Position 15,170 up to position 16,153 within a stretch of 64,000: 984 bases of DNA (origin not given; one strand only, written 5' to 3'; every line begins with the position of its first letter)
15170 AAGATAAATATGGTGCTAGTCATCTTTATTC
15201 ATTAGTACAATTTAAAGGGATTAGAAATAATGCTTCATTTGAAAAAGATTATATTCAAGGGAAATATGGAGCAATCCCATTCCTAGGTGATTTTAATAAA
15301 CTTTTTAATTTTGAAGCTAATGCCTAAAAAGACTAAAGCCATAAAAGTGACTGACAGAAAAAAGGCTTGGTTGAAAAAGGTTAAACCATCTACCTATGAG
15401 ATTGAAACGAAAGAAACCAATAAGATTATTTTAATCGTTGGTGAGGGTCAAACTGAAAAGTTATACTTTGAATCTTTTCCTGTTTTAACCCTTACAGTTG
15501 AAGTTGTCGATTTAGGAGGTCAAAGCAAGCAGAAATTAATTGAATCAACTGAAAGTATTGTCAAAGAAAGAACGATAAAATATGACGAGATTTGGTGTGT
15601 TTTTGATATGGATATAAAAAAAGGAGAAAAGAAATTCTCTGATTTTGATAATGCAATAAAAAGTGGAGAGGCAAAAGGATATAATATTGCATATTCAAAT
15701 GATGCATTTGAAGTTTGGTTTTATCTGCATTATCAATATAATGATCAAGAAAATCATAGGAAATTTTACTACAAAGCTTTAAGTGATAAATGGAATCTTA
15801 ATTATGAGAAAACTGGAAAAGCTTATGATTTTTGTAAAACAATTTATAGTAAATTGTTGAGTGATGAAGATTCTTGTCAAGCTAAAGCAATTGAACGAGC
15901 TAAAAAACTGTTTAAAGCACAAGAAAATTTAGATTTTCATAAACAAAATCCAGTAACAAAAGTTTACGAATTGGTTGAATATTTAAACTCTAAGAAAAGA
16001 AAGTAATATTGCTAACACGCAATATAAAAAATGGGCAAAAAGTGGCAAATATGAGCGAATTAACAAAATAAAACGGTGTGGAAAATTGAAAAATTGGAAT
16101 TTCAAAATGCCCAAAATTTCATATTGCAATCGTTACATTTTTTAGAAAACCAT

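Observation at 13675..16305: AT-rich two-gene island: ABC/AAA_21 ATPase translationally coupled to an RloB/Toprim-like protein (candidate anti-phage module)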

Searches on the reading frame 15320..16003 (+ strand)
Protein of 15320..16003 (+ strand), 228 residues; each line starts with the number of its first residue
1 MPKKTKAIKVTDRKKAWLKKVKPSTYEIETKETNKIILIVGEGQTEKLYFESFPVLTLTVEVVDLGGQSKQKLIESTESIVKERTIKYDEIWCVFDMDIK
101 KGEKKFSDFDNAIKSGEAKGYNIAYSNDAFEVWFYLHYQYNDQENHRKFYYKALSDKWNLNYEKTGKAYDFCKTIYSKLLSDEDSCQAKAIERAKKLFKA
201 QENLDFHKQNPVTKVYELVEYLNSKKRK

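Call 4: search_protein_families(library=pfam, proteins=[window:15320-16003:+], max_evalue=0.1)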
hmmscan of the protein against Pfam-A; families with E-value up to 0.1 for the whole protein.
window:15320-16003:+ (228 aa): 1 family
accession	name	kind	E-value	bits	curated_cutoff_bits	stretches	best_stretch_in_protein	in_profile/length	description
PF13707.11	RloB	-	4.5e-41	141.6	31.5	1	37-222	1-195/195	RloB-like protein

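Call 5: search_protein_families(library=padloc, proteins=[window:15320-16003:+], max_evalue=0.1)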
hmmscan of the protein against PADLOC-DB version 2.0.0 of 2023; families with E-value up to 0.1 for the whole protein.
window:15320-16003:+ (228 aa): 2 families
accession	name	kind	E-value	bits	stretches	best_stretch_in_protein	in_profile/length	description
PDLC02337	AbiLii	-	2.6e-27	94.5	1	8-227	13-90/170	AbiLii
PDLC01974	CARF_m10--CARF_HEPN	-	0.0085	13.2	1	111-219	347-452/476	-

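Call 6: search_protein_families(library=ncbifam, proteins=[window:15320-16003:+], max_evalue=0.1)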
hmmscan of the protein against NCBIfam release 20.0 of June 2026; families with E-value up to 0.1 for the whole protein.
window:15320-16003:+ (228 aa): 0 families

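Call 11: find_homologous_proteins(query=window:15320-16003:+, max_evalue=0.00001)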
Query window:15320-16003:+ (228 aa): 746 proteins with E <= 0.00001 among 865 candidates; the best 120 are listed.
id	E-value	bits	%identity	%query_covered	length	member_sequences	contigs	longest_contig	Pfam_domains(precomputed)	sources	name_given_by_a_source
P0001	5.8e-146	502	100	100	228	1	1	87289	PF13707.12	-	-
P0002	7.6e-133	459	90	100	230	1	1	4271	PF13707.12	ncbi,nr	ncbi:MAG: RloB family protein [Bacteroidota bacterium]|nr:RloB family protein [Bacteroidota bacteriu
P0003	3.4e-125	434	84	100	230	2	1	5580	PF13707.12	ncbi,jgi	-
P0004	3.0e-108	378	74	100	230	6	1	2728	PF13707.12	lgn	-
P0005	3.9e-108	378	73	100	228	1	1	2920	PF13707.12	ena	-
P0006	7.8e-108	377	73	100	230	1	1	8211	PF13707.12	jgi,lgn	jgi:hypothetical protein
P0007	7.9e-108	377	74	100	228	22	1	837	PF13707.12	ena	-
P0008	1.3e-107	376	73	100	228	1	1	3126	PF13707.12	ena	-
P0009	1.5e-107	376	74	100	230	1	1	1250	PF13707.12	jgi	-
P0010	1.7e-107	376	71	100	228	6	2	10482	PF13707.12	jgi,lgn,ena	-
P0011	3.1e-107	375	73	100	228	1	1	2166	PF13707.12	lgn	-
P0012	3.1e-107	375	74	100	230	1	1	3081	PF13707.12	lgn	-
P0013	1.1e-106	373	74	100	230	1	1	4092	PF13707.12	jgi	-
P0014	1.6e-106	373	73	100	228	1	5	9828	PF13707.12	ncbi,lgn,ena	-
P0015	1.9e-106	373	73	100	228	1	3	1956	PF13707.12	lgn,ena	-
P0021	3.5e-105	368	72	100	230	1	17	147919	PF13707.12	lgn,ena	-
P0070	2.5e-100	353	69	100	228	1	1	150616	PF13707.12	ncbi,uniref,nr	ncbi:RloB family protein [Mesonia aquimarina]|uniref:RloB family protein n=1 Tax=Mesonia aquimarina 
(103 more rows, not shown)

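Call 62: find_encoding_contigs(protein=P0070, flank=10000, max_places=1)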
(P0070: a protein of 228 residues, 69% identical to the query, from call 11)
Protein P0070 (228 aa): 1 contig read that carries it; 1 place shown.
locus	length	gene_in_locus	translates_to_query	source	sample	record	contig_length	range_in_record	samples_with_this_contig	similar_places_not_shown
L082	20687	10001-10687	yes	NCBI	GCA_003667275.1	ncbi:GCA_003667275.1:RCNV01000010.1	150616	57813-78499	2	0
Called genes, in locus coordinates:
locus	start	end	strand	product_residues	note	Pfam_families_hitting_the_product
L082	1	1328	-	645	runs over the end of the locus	PF13424:TPR_12, PF07730:HisKA_3 (faint), PF13581:HATPase_c_2 (weak), PF02518:HATPase_c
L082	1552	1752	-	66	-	-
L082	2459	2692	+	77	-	-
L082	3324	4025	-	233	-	PF04397:LytTR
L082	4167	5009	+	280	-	PF09357:RteC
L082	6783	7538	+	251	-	-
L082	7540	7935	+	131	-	PF18925:DUF5675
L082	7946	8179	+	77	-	-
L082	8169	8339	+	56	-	-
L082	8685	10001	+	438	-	PF13304:AAA_21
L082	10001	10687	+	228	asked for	PF13707:RloB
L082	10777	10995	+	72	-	-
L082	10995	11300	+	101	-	PF05016:ParE_toxin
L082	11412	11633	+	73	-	-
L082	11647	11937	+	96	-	PF05016:ParE_toxin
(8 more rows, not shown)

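Call 67: search_protein_representatives(protein=window:15320-16003:+)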
Query: 228 residues. Proteins with E-value up to 0.001 (for the whole library): 2704; up to 1e-10: 687; up to 1e-30: 34. The best 150 are listed.
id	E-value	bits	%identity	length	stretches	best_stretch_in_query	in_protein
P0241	1.4e-95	335.4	68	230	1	1-225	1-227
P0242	2.0e-76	272.7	69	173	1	56-227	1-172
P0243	6.4e-68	244.9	54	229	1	1-224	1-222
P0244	1.4e-64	234.0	56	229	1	1-223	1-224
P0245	1.2e-62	227.7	52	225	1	3-227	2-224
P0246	1.2e-60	221.2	54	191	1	38-227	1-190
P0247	2.6e-55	203.7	51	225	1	1-228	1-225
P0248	7.8e-55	202.1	55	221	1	8-226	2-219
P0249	8.7e-51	188.9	69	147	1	1-137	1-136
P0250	5.7e-46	173.1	44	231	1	6-224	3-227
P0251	6.1e-45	169.8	44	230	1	1-223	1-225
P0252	5.0e-44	166.8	44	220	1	1-223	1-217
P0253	1.1e-42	162.3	65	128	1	97-227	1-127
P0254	1.6e-41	158.6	43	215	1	14-228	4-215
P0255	3.3e-41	157.6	49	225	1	5-172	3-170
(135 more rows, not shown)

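Call 70: search_solved_structures(query=A2, max_evalue=1, show_alignments=2)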
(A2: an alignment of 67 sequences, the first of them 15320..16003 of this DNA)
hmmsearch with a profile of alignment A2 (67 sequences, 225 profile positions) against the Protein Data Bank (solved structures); distinct sequences matched with E-value up to 1: 5.
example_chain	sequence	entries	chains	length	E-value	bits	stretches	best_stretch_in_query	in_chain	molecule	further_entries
1rj9_A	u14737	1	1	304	0.087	15.5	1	58-112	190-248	Signal Recognition Protein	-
2j7p_D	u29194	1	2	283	0.09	15.5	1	60-112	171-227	CELL DIVISION PROTEIN FTSY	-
2cnw_D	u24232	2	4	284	0.091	15.5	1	60-112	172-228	CELL DIVISION PROTEIN FTSY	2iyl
1okk_D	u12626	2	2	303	0.1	15.3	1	60-112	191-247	CELL DIVISION PROTEIN FTSY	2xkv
2q9a_A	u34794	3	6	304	0.1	15.3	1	60-112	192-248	Cell division protein ftsY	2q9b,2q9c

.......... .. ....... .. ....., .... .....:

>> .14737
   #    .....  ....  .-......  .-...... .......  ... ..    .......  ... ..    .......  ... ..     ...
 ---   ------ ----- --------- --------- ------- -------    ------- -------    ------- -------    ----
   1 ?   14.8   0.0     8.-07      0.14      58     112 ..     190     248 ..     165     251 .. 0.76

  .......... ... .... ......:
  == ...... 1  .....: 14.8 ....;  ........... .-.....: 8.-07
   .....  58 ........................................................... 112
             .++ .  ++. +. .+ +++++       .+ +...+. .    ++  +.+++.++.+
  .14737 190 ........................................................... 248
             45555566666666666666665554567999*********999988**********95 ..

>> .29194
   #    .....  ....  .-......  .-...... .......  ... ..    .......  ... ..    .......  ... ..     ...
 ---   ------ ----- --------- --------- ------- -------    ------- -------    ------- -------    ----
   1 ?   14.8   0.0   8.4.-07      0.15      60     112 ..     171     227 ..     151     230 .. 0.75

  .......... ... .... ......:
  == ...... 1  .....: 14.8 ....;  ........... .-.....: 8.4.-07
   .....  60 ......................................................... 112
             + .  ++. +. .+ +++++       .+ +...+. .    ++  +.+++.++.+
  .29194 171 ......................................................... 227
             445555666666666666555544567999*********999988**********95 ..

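Call 80: predict_structure(alignment_id=A3)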
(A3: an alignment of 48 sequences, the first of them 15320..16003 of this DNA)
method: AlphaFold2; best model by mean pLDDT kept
length: 228 residues; sequences in the alignment: 48
mean_pLDDT: 72.9   pTM: 0.67
mean pLDDT of the five models: 72.9, 71.3, 69.7, 69.3, 58.2
residues with pLDDT >= 90: 18; 70-90: 132; 50-70: 48; < 50: 30
segments of 3 or more residues with pLDDT < 50: 1-27
pLDDT, mean of each block of 10 residues (from residue 1): 41 46 46 76 73 71 80 89 88 76 77 90 74 63 68 78 73 78 75 83 84 77 69
secondary structure, 60 per line:
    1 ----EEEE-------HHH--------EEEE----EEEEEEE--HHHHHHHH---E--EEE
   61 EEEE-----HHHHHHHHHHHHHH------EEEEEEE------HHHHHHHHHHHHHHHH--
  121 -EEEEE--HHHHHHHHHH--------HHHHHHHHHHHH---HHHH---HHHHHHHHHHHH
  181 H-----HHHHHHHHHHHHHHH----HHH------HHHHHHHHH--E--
elements in order: E5-8 E27-30 E35-41 H44-51 E58-64 H70-83 E90-96 H103-118 E122-126 H129-138 H147-158 H162-165 H169-181 H187-201 H215-223

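Call 83: fold_search(model_id=the predicted structure, library=pdb)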
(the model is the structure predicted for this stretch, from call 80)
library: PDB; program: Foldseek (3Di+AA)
matches with E <= 10: 1190; with E <= 0.001: 0
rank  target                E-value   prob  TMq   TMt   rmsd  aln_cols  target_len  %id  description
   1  7c2c                  2.2e-03  0.99  0.32  0.37  10.1       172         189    9  Esterase AlinE4 mutant, D162A (released 2020-05-20)
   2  7c82                  4.2e-03  0.97  0.32  0.37  10.1       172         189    9  Crystal structure of AlinE4, a SGNH-hydrolase family esterase (released 2020-07-08)
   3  7c2a                  6.2e-03  0.96  0.31  0.36  10.2       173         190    9  Crystal structure of AlinE4, a SGNH-hydrolase family esterase (released 2020-05-20)
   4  7c2d                  8.1e-03  0.93  0.32  0.36   9.8       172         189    9  Esterase AlinE4 mutant-S13A (released 2020-05-20)
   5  1qv9_A                8.6e-03  0.54  0.27  0.23  15.1       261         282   11  Coenzyme F420-dependent methylenetetrahydromethanopterin dehydrogenase (Mtd) from Methanopyrus kandleri: A methanogeni (released 2003-11-11)
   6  7c23_A                9.8e-03  0.69  0.31  0.35  20.0       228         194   11  Crystal structure of CrmE10, a SGNH-hydrolase family esterase (released 2020-05-20)
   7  2b99_B                1.3e-02  0.99  0.30  0.45   3.2       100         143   11  Crystal Structure of an archaeal pentameric riboflavin synthase Complex with a Substrate analog inhibitor (released 2005-11-08)
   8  3gdw_A                1.5e-02  0.44  0.21  0.29   6.8        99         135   14  Crystal structure of sigma-54 interaction domain protein from Enterococcus faecalis (released 2009-03-10)
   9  2zy3_A                1.5e-02  0.54  0.22  0.12   6.8       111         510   13  dodecameric L-aspartate beta-decarboxylase (released 2009-01-27)
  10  7c29_B                1.7e-02  0.85  0.29  0.33  10.7       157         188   11  Esterase CrmE10 mutant-D178A (released 2020-05-20)
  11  2zy3_F                1.8e-02  0.57  0.23  0.12   6.7       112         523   14  dodecameric L-aspartate beta-decarboxylase (released 2009-01-27)
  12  1z8h_C                1.9e-02  0.87  0.26  0.29   5.8       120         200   13  CRYSTAL STRUCTURE OF a GDSL-like lipase (ALR1529) FROM NOSTOC SP. PCC 7120 AT 2.02 A RESOLUTION (released 2005-04-19)
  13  3gx1_A                2.1e-02  0.44  0.22  0.33  11.2       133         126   13  Crystal structure of a domain of lin1832 from Listeria innocua (released 2009-04-21)
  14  2b99_A                2.3e-02  0.99  0.30  0.44   3.2       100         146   11  Crystal Structure of an archaeal pentameric riboflavin synthase Complex with a Substrate analog inhibitor (released 2005-11-08)
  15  1vjg                  2.3e-02  0.93  0.27  0.30   5.7       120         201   12  Crystal structure of a gdsl-like lipase (alr1529) from nostoc sp. pcc 7120 at 2.01 A resolution (released 2004-03-16)
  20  2fcj_C                2.6e-02  0.85  0.25  0.41   5.4       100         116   23  Structure of small TOPRIM domain protein from Bacillus stearothermophilus. (released 2006-01-24)
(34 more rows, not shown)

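Call 85: search_protein_families(library=pfam, alignment_id=A2, max_evalue=1)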
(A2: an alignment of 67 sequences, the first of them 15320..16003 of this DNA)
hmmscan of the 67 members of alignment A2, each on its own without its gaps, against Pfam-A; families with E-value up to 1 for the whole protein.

A. member 1, window:15320-16003:+ (228 aa): 1 family
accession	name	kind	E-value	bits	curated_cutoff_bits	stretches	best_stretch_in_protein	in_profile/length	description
PF13707.11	RloB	-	4.5e-41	141.6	31.5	1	37-222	1-195/195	RloB-like protein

B. families by the number of members that match (of 67 scanned): 44 families (the first 25 are shown)
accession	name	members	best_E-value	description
PF13707.11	RloB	67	3.7e-50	RloB-like protein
PF18381.7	YcaO_C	2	0.045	YcaO cyclodehydratase C-terminal domain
PF17083.10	Swm2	1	0.0015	Nucleolar protein Swm2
PF17190.9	RecG_N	1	0.0061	RecG N-terminal helical domain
PF24624.1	Int_N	1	0.0068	Phage integrase, N-terminal domain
PF17014.10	Mad3_BUB1_I_2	1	0.0095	Putative Mad3/BUB1 like region 1 protein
PF07611.17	DUF1574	1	0.013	Protein of unknown function (DUF1574)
PF18499.6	Cue1_U7BR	1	0.022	Ubc7p-binding region of Cue1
PF12936.12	Kri1_C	1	0.022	KRI1-like family C-terminal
PF14084.11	DUF4264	1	0.023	Protein of unknown function (DUF4264)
PF13250.11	DUF4041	1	0.034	Domain of unknown function (DUF4041)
PF05280.16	FlhC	1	0.036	Flagellar transcriptional activator (FlhC)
PF24120.1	SsdA_C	1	0.037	Single-strand DNA deaminase toxin A, C-terminal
PF21556.3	AceES-2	1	0.039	Excretory-secretory protein 2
PF09957.15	VapB_antitoxin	1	0.039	Bacterial antitoxin of type II TA system, VapB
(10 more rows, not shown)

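Call 87: search_protein_families(library=padloc, alignment_id=A2, max_evalue=1)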
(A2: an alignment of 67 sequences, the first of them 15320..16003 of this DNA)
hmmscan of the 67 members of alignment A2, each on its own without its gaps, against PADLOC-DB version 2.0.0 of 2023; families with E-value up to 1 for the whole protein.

A. member 1, window:15320-16003:+ (228 aa): 2 families
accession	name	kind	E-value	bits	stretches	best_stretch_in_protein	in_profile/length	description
PDLC02337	AbiLii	-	2.6e-27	94.5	1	8-227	13-90/170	AbiLii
PDLC01974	CARF_m10--CARF_HEPN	-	0.0085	13.2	1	111-219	347-452/476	-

B. families by the number of members that match (of 67 scanned): 15 families
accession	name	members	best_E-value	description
PDLC02337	AbiLii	67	2.9e-33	AbiLii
PDLC04430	PDC-M12B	14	0.00023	-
PDLC04196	HEC-01B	3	0.00059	-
PDLC04200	HEC-01B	2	0.0032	-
PDLC02338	AbiLii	2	0.0051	AbiLii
PDLC04136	mad4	1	0.0012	mads_4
PDLC04685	PDC-M50A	1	0.0024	-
PDLC00713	Effector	1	0.0049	2TM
PDLC00398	SduA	1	0.005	DUF4263 domain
PDLC01538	Csx19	1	0.0067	CAS-III-D; effector_UNK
PDLC01974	CARF_m10--CARF_HEPN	1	0.0085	-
PDLC02912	2TM_IV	1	0.012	-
PDLC03539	REase_II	1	0.013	Type II restriction enzyme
PDLC03145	Specificity_I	1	0.027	Type I specificity subunit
PDLC01604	tm_4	1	0.051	CAS-VI-B; associated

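Call 88: find_homologous_proteins(query=A2, max_evalue=0.00001)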
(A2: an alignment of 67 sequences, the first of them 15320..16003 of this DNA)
Query A2 (67 sequences) (228 aa, profile of the alignment): 2700 proteins with E <= 0.00001 among 5123 candidates; the best 120 are listed.
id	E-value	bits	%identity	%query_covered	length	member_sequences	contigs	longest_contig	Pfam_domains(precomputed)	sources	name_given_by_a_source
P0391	1.5e-81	291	41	98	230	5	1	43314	PF13707.12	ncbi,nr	ncbi:MAG: RloB domain-containing protein [Saprospiraceae bacterium]|nr:RloB domain-containing protei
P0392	4.6e-81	290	46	98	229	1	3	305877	PF13707.12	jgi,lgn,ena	-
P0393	4.0e-80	287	40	98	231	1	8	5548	PF13707.12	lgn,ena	-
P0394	7.8e-80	286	57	100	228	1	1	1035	PF13707.12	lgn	-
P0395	9.9e-80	285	57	100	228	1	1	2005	PF13707.12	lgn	-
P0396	1.7e-79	285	58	100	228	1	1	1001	PF13707.12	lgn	-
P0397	2.0e-79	284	58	100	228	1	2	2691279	PF13707.12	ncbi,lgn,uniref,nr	ncbi:RloB family protein [Elizabethkingia sp. JS20170427COW]|uniref:RloB family protein n=1 Tax=Eliz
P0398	2.4e-79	284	57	100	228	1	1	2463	PF13707.12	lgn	-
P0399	3.2e-79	284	56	100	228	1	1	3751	PF13707.12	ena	-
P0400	3.5e-79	283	58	100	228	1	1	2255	PF13707.12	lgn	-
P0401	3.7e-79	283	49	98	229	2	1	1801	PF13707.12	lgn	-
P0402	3.8e-79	283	55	100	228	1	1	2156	PF13707.12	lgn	-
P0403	4.4e-79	283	64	100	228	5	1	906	PF13707.12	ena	-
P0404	4.8e-79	283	57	100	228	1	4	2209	PF13707.12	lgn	-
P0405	5.7e-79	283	55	100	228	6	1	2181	PF13707.12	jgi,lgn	jgi:hypothetical protein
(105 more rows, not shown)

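Call 97: predict_structure(alignment_id=A5)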
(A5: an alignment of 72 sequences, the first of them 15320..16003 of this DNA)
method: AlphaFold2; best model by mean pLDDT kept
length: 228 residues; sequences in the alignment: 72
mean_pLDDT: 89.1   pTM: 0.81
mean pLDDT of the five models: 89.1, 87.7, 87.6, 87.5, 86.1
residues with pLDDT >= 90: 170; 70-90: 28; 50-70: 25; < 50: 5
segments of 3 or more residues with pLDDT < 50: 25-27
pLDDT, mean of each block of 10 residues (from residue 1): 59 69 53 83 94 90 89 96 93 89 89 98 95 98 93 96 92 96 98 98 96 98 85
secondary structure, 60 per line:
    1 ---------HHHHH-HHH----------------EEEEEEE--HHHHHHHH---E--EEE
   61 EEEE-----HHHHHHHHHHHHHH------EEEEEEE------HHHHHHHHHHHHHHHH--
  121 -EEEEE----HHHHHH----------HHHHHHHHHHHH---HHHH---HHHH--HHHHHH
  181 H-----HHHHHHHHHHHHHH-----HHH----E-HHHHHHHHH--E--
elements in order: H10-14 E35-41 H44-51 E58-64 H70-83 E90-96 H103-118 E122-126 H131-136 H147-158 H162-165 H169-172 H175-181 H187-200 H215-223

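Call 99: fold_search(model_id=the predicted structure, library=pdb)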
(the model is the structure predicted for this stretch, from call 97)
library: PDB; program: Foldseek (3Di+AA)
matches with E <= 10: 1293; with E <= 0.001: 0
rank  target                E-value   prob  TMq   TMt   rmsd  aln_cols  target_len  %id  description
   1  1kz1_A                2.9e-03  0.95  0.28  0.40   8.1       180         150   11  Mutant enzyme W27G Lumazine Synthase from S.pombe (released 2002-07-24)
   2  2b99_A                4.3e-03  0.97  0.29  0.41   7.3       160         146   14  Crystal Structure of an archaeal pentameric riboflavin synthase Complex with a Substrate analog inhibitor (released 2005-11-08)
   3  1kyy_A                5.2e-03  0.99  0.28  0.40   4.5       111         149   14  Lumazine Synthase from S.pombe bound to nitropyrimidinedione (released 2002-07-24)
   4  7c2d                  5.2e-03  0.82  0.28  0.33  16.9       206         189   10  Esterase AlinE4 mutant-S13A (released 2020-05-20)
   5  1kz1_E                6.2e-03  0.99  0.28  0.40   4.6       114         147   15  Mutant enzyme W27G Lumazine Synthase from S.pombe (released 2002-07-24)
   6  2obx_D                6.6e-03  0.98  0.34  0.48   8.8       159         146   13  Lumazine synthase RibH2 from Mesorhizobium loti (Gene mll7281, Swiss-Prot entry Q986N2) complexed with inhibitor 5-Nit (released 2007-08-14)
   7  1kz9_A                7.0e-03  0.99  0.28  0.41   4.6       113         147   14  Mutant Enzyme L119F Lumazine Synthase from S.pombe (released 2002-07-24)
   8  1kyv_E                7.0e-03  0.99  0.28  0.38   4.6       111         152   15  Lumazine Synthase from S.pombe bound to riboflavin (released 2002-07-24)
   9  7c2c                  7.0e-03  0.80  0.29  0.33  16.6       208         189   10  Esterase AlinE4 mutant, D162A (released 2020-05-20)
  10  1kz6_E                7.5e-03  0.99  0.28  0.39   4.7       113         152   15  Mutant enzyme W63Y/L119F Lumazine Synthase from S.pombe (released 2002-07-24)
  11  1kz9_C                7.5e-03  0.98  0.27  0.39   4.6       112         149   15  Mutant Enzyme L119F Lumazine Synthase from S.pombe (released 2002-07-24)
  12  1kz1_B                7.5e-03  0.98  0.26  0.37   4.6       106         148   13  Mutant enzyme W27G Lumazine Synthase from S.pombe (released 2002-07-24)
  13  8uav_A                7.5e-03  0.97  0.34  0.33   9.1       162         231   12  Cryo-EM Structure of Brucella Abortus Lumazine Synthase (BLS) Engineered with Shiga Toxin I subunit B (Stx1B) (released 2025-03-26)
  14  2b99_B                7.5e-03  0.95  0.29  0.41   7.3       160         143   14  Crystal Structure of an archaeal pentameric riboflavin synthase Complex with a Substrate analog inhibitor (released 2005-11-08)
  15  1kz9_E                7.5e-03  0.90  0.30  0.41   8.0       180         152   12  Mutant Enzyme L119F Lumazine Synthase from S.pombe (released 2002-07-24)
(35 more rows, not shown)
